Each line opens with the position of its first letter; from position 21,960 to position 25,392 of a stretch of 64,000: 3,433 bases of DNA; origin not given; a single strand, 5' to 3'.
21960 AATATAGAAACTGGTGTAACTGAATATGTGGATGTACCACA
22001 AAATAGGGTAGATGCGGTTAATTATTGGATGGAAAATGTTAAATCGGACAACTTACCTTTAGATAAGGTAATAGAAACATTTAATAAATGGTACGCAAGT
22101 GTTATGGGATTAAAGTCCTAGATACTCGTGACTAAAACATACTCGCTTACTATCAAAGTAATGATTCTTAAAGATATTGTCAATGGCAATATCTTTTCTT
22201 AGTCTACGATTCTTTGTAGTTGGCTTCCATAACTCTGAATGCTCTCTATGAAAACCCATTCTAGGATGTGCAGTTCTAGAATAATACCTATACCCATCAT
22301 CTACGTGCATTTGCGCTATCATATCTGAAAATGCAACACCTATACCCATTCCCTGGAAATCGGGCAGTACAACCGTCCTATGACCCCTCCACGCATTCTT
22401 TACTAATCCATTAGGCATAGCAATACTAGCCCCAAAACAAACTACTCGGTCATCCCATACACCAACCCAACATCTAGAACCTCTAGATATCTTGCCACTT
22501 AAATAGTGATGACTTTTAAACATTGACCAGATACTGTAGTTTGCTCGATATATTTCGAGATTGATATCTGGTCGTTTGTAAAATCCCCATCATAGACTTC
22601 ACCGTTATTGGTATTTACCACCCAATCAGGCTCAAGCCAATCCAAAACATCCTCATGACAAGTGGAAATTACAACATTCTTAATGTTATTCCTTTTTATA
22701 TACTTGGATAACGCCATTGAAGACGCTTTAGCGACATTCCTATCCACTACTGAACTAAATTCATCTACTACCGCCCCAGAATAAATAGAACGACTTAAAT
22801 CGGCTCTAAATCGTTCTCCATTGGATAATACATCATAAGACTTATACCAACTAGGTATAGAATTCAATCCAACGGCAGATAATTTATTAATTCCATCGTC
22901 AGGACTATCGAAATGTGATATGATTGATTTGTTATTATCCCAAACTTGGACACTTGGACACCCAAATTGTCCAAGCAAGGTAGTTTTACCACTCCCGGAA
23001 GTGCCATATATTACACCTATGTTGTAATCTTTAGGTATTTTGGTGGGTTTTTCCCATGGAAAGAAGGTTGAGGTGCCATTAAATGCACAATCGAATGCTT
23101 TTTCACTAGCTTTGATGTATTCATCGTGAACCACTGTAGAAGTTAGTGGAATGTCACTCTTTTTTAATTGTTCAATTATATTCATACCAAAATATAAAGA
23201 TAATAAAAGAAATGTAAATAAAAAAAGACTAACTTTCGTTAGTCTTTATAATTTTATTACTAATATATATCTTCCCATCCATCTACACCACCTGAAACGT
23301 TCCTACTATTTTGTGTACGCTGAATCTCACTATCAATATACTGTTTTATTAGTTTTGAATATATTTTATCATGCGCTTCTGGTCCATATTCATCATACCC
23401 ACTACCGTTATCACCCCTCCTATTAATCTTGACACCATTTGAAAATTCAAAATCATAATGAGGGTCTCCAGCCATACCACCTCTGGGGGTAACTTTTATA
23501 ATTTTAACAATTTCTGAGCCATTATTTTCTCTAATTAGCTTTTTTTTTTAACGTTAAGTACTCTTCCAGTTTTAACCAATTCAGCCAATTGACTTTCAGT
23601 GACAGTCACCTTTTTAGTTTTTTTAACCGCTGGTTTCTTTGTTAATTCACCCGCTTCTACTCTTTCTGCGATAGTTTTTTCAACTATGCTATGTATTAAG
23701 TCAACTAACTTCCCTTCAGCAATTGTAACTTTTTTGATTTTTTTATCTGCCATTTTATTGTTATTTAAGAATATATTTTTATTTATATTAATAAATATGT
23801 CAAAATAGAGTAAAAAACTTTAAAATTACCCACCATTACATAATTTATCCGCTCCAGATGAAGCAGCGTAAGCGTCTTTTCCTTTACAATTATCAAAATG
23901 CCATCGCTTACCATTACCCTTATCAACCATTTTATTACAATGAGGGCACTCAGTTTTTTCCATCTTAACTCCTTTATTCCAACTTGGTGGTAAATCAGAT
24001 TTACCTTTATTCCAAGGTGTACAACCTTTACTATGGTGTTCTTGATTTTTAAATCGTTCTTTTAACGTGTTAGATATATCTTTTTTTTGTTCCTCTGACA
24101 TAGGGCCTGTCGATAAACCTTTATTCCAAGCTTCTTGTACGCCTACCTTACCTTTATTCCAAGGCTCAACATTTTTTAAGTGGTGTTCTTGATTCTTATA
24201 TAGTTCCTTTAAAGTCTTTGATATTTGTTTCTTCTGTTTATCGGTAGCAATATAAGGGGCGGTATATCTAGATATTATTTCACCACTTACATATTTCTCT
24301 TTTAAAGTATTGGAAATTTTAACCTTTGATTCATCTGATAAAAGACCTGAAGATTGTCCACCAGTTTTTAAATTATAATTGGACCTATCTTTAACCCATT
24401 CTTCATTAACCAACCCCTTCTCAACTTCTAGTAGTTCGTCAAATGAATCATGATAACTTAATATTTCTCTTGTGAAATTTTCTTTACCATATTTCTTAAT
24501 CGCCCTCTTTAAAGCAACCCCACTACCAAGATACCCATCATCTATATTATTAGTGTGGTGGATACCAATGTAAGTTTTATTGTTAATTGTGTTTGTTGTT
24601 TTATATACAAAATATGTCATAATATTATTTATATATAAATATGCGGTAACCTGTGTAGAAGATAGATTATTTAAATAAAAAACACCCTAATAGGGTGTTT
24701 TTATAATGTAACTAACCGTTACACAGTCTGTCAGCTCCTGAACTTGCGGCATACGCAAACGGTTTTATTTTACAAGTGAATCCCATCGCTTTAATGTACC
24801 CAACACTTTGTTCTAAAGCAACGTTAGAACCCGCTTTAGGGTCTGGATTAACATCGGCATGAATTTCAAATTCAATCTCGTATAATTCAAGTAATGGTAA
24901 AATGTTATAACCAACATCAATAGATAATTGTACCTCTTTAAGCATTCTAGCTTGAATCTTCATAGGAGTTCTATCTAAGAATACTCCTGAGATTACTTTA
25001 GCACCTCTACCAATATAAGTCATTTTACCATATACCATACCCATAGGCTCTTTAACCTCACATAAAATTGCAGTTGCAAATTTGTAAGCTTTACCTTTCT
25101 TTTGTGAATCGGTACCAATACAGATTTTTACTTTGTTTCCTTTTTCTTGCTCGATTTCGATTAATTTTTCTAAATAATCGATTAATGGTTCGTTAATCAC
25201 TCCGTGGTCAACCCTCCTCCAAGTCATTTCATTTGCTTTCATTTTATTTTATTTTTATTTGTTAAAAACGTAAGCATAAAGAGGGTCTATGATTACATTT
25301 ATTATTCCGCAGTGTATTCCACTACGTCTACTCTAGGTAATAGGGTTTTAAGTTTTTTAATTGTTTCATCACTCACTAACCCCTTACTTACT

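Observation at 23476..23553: Second A10 run (A_AAA_AAA) two codons before a stop, again with the downstream ORF open in -1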

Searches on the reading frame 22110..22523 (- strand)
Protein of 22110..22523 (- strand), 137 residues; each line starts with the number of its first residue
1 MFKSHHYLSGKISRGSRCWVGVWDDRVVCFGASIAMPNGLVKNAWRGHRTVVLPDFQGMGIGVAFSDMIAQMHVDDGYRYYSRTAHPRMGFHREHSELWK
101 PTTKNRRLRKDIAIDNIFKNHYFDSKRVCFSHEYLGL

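Call 11: search_protein_families(library=phrogs, proteins=[window:22110-22523:-], max_evalue=0.001)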
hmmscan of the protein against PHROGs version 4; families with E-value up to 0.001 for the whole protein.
window:22110-22523:- (137 aa): 2 families
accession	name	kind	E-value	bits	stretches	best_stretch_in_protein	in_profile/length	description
phrog_11143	-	unknown function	2.1e-27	97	1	1-136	217-350/357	-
phrog_7693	-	other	0.00013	23.1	1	51-84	2-35/89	acetyltransferase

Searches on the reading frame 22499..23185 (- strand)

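Call 11: search_protein_families(library=phrogs, proteins=[window:22499-23185:-], max_evalue=0.001)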
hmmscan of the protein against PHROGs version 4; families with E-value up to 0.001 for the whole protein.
window:22499-23185:- (228 aa): 3 families
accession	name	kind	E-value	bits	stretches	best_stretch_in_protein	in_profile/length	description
phrog_11143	-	unknown function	6.2e-61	207.3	1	14-215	5-209/357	-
phrog_293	-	moron, auxiliary metabolic gene and host takeover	8.9e-09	34.9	1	102-185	254-336/1058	ABC transporter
phrog_124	-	DNA, RNA and nucleotide metabolism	0.00074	20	0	44-74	31-63/382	Sak4-like ssDNA annealing protein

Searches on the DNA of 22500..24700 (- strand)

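Call 3: search_dna_similar(query=window:22500-24700:-, collection=phages, mode=near, max_rows=30)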
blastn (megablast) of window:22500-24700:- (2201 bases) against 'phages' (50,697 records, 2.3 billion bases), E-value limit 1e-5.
No match.

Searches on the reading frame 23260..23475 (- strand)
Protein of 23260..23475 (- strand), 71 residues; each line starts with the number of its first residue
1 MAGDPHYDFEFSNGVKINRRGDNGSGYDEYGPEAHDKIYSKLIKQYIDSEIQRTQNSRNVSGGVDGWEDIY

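Call 4: search_protein_families(library=pfam, proteins=[window:23263-23475:-], max_evalue=1)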
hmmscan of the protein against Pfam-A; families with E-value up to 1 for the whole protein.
seq(71 aa): 1 family
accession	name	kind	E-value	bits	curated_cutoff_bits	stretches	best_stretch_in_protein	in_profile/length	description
PF12229.13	PG_binding_4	-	0.059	14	22.1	1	36-67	62-93/117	Putative peptidoglycan binding domain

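Call 5: search_protein_families(library=phrogs, proteins=[window:23263-23475:-], max_evalue=1)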
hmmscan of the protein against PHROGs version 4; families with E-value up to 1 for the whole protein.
seq(71 aa): 0 families
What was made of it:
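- On Phage tail assembly chaperone G/GT-type frameshift: There is no PHROG or Pfam match (calls 4, 5).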

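Call 27: find_encoding_contigs(protein=window:23260-23475:-, flank=3000, max_places=10)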
Protein window:23260-23475:- (71 aa): no gene with exactly this product is on record in the collection.

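Call 28: find_related_loci(query=window:23263-23475:-, collection=viral_contigs, flank=5000)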
Query seq(71 aa) (71 aa) in viral_contigs; peptide patterns used: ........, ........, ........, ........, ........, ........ (x = any residue, [..] = any of these).
21 stretches matched a pattern, but none encodes a relative of the query by tblastn (E <= 1e-3).
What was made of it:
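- Tried and rejected: A search for relatives of the window's C-domain found none (call 28).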

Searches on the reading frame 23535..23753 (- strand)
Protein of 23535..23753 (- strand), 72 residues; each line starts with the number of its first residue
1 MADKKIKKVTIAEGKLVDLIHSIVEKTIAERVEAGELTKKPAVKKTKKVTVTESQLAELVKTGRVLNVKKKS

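Call 4: search_protein_families(library=pfam, proteins=[window:23538-23753:-], max_evalue=1)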
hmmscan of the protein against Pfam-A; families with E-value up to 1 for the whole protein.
seq(72 aa): 2 families
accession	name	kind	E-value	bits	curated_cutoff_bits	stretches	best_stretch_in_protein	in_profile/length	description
PF05121.17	GvpK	-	0.0026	18.3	25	1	16-61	20-65/85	Gas vesicle protein K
PF21524.3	SAMD1_WH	-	0.28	11.8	24.5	1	50-71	35-56/63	SAM domain-containing protein 1, WH domain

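Call 5: search_protein_families(library=phrogs, proteins=[window:23538-23753:-], max_evalue=1)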
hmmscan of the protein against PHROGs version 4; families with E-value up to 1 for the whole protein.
seq(72 aa): 2 families
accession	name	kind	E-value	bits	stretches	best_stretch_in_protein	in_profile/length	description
phrog_26983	-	unknown function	0.0077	17.1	0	2-27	56-81/86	-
phrog_14858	-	unknown function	0.038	14.9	0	48-63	3-18/55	-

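Call 26: find_encoding_contigs(protein=window:23535-23753:-, flank=3000, max_places=10)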
Protein window:23535-23753:- (72 aa): no gene with exactly this product is on record in the collection.
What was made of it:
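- Tried and rejected: Exact-protein look-ups of both window ORFs found nothing on record (calls 26, 27).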

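Call 29: find_related_loci(query=window:23541-23753:-, collection=viral_contigs, flank=5000)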
Query seq(71 aa) (71 aa) in viral_contigs; peptide patterns used: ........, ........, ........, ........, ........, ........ (x = any residue, [..] = any of these).
63 stretches matched a pattern; 3 encode a relative of the query (tblastn E <= 1e-3); 3 distinct loci.
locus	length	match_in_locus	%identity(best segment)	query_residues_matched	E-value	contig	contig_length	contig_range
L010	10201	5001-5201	72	5-71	1e-23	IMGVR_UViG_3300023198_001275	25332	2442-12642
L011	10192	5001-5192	53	1-67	2e-13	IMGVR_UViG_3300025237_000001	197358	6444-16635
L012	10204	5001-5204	51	1-71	3e-13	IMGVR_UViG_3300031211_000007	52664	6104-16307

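Call 34: find_related_loci(query=A1, collection=viral_contigs, flank=3000)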
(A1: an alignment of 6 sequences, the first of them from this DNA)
Query A1 (71 aa) in viral_contigs; peptide patterns used: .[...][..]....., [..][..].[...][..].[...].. (x = any residue, [..] = any of these).
66 stretches matched a pattern; 5 encode a relative of the query (tblastn E <= 1e-3); 5 distinct loci.
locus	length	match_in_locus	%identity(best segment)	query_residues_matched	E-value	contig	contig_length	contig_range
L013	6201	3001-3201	72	5-71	1e-23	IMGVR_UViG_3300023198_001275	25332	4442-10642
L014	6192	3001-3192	53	1-67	2e-13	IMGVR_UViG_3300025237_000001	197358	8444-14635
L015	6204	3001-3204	51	1-71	3e-13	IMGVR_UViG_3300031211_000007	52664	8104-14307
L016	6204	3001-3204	50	1-71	1e-12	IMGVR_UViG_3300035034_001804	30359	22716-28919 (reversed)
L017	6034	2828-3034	55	1-71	3e-8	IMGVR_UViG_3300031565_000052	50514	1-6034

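Call 35: find_related_loci(query=A1, collection=metagenome_contigs, flank=3000)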
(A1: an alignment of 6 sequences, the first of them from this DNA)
Query A1 (71 aa) in metagenome_contigs; peptide patterns used: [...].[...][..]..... (x = any residue, [..] = any of these).
50 stretches matched a pattern; 16 encode a relative of the query (tblastn E <= 1e-3); 16 distinct loci.
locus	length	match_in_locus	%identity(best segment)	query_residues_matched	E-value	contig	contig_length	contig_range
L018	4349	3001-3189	73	1-63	6e-26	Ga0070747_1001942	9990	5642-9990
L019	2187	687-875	71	9-71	2e-22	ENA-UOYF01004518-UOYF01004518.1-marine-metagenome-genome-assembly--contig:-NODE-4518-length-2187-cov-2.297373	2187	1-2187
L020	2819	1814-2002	71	9-71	2e-22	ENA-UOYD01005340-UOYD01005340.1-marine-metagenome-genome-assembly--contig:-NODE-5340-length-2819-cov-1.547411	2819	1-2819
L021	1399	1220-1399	70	9-68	2e-20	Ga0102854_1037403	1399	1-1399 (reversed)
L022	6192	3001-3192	53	1-67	5e-13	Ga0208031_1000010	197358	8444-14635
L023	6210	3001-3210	57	1-71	7e-13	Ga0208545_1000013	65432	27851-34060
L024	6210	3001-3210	57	1-71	7e-13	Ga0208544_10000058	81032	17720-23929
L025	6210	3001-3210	57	1-71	7e-13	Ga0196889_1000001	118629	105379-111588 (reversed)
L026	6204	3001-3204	51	1-71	8e-13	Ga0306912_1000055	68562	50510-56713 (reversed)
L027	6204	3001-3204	51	1-71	8e-13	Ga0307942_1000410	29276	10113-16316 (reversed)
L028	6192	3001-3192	53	1-67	2e-12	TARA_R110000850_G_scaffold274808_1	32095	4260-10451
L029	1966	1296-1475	57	11-71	3e-12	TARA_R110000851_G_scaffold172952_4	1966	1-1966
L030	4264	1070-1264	49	1-67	2e-10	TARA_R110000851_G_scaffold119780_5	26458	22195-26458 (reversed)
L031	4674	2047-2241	49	1-67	2e-10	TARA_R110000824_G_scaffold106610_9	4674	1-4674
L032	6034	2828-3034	55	1-71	8e-8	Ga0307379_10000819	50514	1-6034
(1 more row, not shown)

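Call 53: find_related_loci(query=A1, collection=genome_contigs, flank=3000)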
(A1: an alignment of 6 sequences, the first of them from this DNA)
Query A1 (71 aa) in genome_contigs; peptide patterns used: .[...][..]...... (x = any residue, [..] = any of these).
8 stretches matched a pattern, but none encodes a relative of the query by tblastn (E <= 1e-3).
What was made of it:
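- Tried and rejected: A scan of genome_contigs for prophage or host copies found none (call 53).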

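Call 63: search_protein_representatives(alignment_id=A2)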
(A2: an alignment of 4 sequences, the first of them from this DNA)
Query: 4 sequences, 69 profile positions. Proteins with E-value up to 0.001 (for the whole library): 33; up to 1e-10: 18; up to 1e-30: 1. The best 33 are listed.
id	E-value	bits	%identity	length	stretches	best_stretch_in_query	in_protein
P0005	2.0e-45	168.9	-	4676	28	42-59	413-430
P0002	4.4e-25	103.8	-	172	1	14-69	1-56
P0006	2.3e-22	95.0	-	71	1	1-69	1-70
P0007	1.8e-21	92.2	-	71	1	2-69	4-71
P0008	1.2e-19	86.3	-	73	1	2-68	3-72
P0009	4.2e-19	84.6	-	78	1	1-68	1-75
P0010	6.8e-18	80.7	-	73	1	2-69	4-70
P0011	2.9e-17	78.7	-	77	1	3-69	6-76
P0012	8.7e-17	77.2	-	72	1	2-69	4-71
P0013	1.1e-15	73.6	-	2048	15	41-58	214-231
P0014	1.4e-15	73.3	-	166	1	1-43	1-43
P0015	1.4e-15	73.3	-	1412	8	40-59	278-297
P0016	7.7e-15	70.9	-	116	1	17-69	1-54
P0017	1.1e-13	67.2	-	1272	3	27-56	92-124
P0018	3.7e-12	62.3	-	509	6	46-62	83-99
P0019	5.4e-12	61.8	-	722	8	41-59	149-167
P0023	4.2e-07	46.1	-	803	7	42-60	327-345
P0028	1.6e-05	41.1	-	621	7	45-58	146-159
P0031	3.9e-05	39.8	-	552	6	40-58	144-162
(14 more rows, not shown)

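Call 66: find_encoding_contigs(protein=P0007, flank=1500, max_places=4)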
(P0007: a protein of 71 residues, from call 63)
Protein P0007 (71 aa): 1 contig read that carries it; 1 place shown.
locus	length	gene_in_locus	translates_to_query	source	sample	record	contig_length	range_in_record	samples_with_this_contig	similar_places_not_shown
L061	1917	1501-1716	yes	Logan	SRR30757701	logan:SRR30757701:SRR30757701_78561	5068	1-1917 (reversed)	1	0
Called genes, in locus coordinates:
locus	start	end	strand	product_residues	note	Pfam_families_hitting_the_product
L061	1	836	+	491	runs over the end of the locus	PF12799:LRR_4 (faint), PF23598:LRR_14 (weak), PF13855:LRR_8 (weak)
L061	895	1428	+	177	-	PF04308:RNaseH_like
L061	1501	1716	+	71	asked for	-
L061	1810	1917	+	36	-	?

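Call 67: find_encoding_contigs(protein=P0010, flank=1500, max_places=4)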
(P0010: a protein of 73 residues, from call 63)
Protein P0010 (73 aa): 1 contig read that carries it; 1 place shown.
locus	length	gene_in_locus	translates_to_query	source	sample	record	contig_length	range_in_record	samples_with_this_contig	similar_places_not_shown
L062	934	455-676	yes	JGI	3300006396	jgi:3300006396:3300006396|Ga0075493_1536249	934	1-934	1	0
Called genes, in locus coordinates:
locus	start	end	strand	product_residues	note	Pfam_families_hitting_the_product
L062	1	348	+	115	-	?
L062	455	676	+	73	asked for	-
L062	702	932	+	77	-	?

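Call 68: find_encoding_contigs(protein=P0006, flank=1500, max_places=4)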
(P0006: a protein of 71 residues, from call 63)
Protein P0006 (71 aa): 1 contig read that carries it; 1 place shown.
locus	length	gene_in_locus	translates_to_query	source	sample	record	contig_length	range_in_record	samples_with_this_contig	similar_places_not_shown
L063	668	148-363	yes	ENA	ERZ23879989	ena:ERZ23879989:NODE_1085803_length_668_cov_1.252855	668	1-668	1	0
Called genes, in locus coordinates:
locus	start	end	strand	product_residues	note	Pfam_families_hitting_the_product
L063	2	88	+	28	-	?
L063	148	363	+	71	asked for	-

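Call 70: find_encoding_contigs(protein=P0012, flank=1500, max_places=3)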
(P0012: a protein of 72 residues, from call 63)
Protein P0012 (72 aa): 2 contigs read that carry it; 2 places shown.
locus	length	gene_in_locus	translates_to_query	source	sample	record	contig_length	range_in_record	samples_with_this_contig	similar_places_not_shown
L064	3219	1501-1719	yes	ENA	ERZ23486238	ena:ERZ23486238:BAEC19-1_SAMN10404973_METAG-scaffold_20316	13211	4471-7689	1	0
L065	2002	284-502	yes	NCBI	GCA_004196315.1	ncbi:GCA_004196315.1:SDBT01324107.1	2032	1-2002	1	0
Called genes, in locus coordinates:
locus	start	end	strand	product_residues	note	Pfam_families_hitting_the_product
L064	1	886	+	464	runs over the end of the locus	PF23598:LRR_14, PF13855:LRR_8 (weak), PF12799:LRR_4 (weak)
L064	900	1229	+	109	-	-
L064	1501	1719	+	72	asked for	-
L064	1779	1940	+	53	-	-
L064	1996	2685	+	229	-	-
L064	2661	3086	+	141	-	-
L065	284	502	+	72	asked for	-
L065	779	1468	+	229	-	-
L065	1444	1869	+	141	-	-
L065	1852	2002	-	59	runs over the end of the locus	?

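Call 71: find_encoding_contigs(protein=P0011, flank=1500, max_places=3)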
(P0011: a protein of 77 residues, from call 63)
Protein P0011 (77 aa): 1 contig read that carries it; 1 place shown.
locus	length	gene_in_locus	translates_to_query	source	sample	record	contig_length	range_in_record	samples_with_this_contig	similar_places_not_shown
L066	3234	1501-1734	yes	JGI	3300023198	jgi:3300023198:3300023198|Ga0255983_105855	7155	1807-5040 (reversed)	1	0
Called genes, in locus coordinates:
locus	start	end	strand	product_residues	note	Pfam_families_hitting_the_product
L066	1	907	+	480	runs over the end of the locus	PF12799:LRR_4 (faint), PF23598:LRR_14, PF13855:LRR_8 (weak)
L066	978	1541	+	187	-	-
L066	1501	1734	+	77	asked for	-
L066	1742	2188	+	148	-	-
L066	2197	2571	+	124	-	-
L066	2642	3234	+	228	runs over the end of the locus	-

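Call 72: find_encoding_contigs(protein=P0008, flank=1500, max_places=3)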
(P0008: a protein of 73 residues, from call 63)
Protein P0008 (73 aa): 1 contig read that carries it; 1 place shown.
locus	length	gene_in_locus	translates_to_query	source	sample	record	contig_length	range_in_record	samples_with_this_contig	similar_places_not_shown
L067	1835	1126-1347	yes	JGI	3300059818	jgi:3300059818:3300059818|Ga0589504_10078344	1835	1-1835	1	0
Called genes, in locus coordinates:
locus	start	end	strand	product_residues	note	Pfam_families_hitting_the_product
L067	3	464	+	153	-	?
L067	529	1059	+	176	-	PF04308:RNaseH_like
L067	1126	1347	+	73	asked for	-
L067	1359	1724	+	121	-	-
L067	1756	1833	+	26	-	?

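Call 83: search_protein_families(library=pfam, proteins=[P0013, P0018, P0019, P0023, P0028, P0031], max_evalue=0.001)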
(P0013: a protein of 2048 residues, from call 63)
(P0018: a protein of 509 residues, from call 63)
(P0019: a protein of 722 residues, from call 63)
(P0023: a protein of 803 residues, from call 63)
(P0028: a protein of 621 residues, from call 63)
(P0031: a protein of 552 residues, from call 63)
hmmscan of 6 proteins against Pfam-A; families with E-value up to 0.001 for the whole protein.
P0013 (2048 aa): 3 families
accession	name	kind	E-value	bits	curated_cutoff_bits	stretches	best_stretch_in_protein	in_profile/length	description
PF20679.3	Hanta_Gn-B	-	9e-07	29.7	28.2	0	989-1026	22-59/102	Hantavirus glycoprotein Gn, base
PF12125.13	Beta-TrCP_D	-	2.2e-05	24.9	25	0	997-1024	7-34/39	D domain of beta-TrCP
PF24620.1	DUF7625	-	0.0009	19.7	27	0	219-268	30-79/95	Domain of unknown function (DUF7625)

P0018 (509 aa): 2 families
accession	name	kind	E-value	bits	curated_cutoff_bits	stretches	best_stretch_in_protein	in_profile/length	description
PF25265.1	USP32_N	-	1.9e-06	28.1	27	0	277-304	41-68/93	USP32 N-terminal domain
PF17888.7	Carm_PH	-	7.4e-06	26.7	26.4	0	18-45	40-67/94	Carmil pleckstrin homology domain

P0019 (722 aa): 5 families
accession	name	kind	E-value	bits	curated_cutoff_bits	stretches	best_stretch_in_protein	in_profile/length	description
PF25296.1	Decapeptide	-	4.8e-07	30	45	1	512-553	15-56/74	Decapeptide repeat region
PF07603.17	Lcl_C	-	2.1e-05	25.2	34.9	1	632-720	24-117/117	Lcl C-terminal domain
PF13217.11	DUF4025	-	0.0001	22.5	25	0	151-164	25-38/50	Protein of unknown function (DUF4025)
PF23360.2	BBS7_GAE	-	0.00056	20.5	28.1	0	155-178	81-104/109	BBS7 GAE domain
PF23986.1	Pam3_gp59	-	0.00075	20.3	27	0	147-174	39-65/76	Phage Pam3 gp59 related protein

P0023 (803 aa): 5 families
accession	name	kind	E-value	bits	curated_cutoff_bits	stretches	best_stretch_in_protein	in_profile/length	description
PF25293.1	Beta-prop_EMC1_N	-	2.1e-06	28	34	0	299-370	63-134/219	EMC1 N-terminal beta-propeller domain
PF03847.19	TFIID_20kDa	-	6.6e-05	23.8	27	0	337-361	3-27/68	Transcription initiation factor TFIID subunit A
PF19247.4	DUF5895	-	8.4e-05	23.6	25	0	220-261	28-69/153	Family of unknown function (DUF5895)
PF01698.23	SAM_LFY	-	0.00013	22.3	25.2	0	172-200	18-46/80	Floricaula / Leafy protein SAM domain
PF21516.2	YqeH-like_C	-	0.00024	22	27.7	0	476-502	50-76/95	YqeH-like, C-terminal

P0028 (621 aa): 5 families
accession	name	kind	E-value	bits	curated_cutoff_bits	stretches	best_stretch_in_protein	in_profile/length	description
PF07603.17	Lcl_C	-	4.2e-14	53.3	34.9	1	489-619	3-117/117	Lcl C-terminal domain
PF13217.11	DUF4025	-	6.4e-08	32.8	25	0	231-244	25-38/50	Protein of unknown function (DUF4025)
PF13062.12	DUF3924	-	2.9e-07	30.8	21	0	347-362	21-36/62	Protein of unknown function (DUF3924)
PF03749.19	SfsA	-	9.1e-07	29.2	22.8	0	240-263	95-118/138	Sugar fermentation stimulation protein RE domain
PF14154.11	DUF4306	-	2.1e-06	28.3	27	0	358-379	48-69/88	Domain of unknown function (DUF4306)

P0031 (552 aa): 3 families
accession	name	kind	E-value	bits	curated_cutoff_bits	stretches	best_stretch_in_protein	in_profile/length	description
PF07603.17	Lcl_C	-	2.7e-10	41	34.9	1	417-550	5-117/117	Lcl C-terminal domain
PF21387.2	Gp6_C-I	-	5e-05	23.8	27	0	203-228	32-57/69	Baseplate structural protein gp6, C-terminal domain I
PF03245.18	Phage_lysis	-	0.00038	21.1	25.4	0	151-168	107-124/126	Bacteriophage Rz lysis protein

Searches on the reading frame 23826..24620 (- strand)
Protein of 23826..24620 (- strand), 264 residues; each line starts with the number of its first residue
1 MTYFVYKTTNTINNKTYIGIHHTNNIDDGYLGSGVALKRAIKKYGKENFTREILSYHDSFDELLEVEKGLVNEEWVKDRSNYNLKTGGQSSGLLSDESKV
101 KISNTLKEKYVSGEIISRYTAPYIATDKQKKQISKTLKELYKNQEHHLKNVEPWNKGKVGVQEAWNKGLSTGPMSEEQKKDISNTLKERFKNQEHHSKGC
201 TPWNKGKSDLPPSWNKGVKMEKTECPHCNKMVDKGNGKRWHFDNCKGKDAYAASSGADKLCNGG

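Call 43: search_protein_families(library=pfam, proteins=[window:23826-24620:-], max_evalue=0.1)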
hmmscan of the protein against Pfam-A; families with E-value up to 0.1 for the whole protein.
window:23826-24620:- (264 aa): 4 families
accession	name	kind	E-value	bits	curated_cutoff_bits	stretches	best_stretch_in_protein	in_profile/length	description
PF19835.5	SegE_GIY-YIG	-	6.8e-05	23.5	25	1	30-67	60-97/123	Putative endonuclease segE, GIY-YIG domain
PF01541.30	GIY-YIG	-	0.00033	21.3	22.6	1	3-73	2-71/78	GIY-YIG catalytic domain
PF17806.6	SO_alpha_A3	-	0.039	14.7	23.1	0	98-132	13-47/87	Sarcosine oxidase A3 domain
PF06183.18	DinI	-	0.054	14.3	24.2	0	154-191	20-57/63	DinI-like family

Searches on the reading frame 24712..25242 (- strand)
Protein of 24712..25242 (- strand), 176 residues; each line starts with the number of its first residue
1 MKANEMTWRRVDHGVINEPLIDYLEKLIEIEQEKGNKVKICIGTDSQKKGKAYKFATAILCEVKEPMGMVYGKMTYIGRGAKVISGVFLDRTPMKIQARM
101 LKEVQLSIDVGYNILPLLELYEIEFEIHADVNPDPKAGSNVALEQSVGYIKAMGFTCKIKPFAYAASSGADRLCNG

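Call 43: search_protein_families(library=pfam, proteins=[window:24712-25242:-], max_evalue=0.1)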
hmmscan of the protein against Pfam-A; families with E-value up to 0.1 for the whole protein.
window:24712-25242:- (176 aa): 1 family
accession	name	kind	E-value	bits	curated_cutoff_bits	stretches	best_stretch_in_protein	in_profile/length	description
PF04308.18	RNaseH_like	-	4.3e-25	88.8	25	1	30-173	10-143/145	Ribonuclease H-like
